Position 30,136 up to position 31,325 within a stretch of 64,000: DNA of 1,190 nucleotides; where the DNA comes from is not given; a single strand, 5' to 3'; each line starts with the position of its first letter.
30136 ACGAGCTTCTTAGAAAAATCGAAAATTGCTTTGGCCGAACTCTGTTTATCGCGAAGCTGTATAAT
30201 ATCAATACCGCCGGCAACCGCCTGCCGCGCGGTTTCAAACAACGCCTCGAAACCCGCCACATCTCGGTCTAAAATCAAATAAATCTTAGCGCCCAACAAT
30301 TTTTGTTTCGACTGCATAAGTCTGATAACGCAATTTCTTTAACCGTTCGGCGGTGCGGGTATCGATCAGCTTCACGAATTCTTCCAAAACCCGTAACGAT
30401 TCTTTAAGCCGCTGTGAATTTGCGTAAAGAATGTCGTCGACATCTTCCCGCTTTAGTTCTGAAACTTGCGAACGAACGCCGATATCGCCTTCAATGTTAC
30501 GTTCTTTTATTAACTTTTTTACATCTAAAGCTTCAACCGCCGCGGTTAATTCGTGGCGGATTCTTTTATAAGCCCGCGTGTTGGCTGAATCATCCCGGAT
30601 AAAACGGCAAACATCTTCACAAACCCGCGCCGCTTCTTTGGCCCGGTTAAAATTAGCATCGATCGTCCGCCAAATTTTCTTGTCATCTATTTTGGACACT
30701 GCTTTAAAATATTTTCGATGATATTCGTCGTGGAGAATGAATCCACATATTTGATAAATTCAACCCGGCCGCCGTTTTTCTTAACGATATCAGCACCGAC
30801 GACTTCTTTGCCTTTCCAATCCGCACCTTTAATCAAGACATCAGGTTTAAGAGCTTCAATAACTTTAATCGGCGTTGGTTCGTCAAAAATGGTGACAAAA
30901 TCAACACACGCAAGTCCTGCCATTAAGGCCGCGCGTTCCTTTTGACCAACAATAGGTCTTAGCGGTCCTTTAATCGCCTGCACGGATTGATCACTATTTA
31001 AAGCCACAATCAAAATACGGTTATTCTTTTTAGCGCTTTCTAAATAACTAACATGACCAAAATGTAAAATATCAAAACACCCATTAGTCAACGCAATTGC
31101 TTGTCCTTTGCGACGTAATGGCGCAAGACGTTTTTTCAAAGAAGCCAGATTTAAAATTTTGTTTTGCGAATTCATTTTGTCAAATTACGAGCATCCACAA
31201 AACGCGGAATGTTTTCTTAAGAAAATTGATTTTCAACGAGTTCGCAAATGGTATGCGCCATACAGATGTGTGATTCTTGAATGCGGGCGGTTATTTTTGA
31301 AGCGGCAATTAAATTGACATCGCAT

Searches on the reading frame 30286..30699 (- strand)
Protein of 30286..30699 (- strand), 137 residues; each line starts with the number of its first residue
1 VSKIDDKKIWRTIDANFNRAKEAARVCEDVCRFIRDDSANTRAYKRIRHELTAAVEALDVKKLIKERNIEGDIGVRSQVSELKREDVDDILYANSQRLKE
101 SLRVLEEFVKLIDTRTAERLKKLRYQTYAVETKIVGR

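Call 72: search_protein_families(library=pfam, proteins=[window:30286-30699:-], max_evalue=0.00001)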
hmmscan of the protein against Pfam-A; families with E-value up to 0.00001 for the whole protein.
window:30286-30699:- (137 aa): 1 family
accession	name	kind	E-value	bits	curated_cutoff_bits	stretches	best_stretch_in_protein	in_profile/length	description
PF17792.6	ThiD2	-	7.2e-35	120.5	23.5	1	11-132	1-123/124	ThiD2 family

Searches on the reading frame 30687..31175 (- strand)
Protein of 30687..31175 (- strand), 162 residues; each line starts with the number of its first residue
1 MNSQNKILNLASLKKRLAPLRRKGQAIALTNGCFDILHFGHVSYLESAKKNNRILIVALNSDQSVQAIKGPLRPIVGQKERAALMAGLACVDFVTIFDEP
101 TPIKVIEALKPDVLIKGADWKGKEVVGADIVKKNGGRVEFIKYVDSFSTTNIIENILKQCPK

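Call 72: search_protein_families(library=pfam, proteins=[window:30687-31175:-], max_evalue=0.00001)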
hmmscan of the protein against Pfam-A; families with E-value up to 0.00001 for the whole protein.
window:30687-31175:- (162 aa): 1 family
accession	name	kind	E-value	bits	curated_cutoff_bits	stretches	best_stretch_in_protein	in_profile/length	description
PF01467.32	CTP_transf_like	-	9.2e-16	58.7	21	1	29-121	1-91/133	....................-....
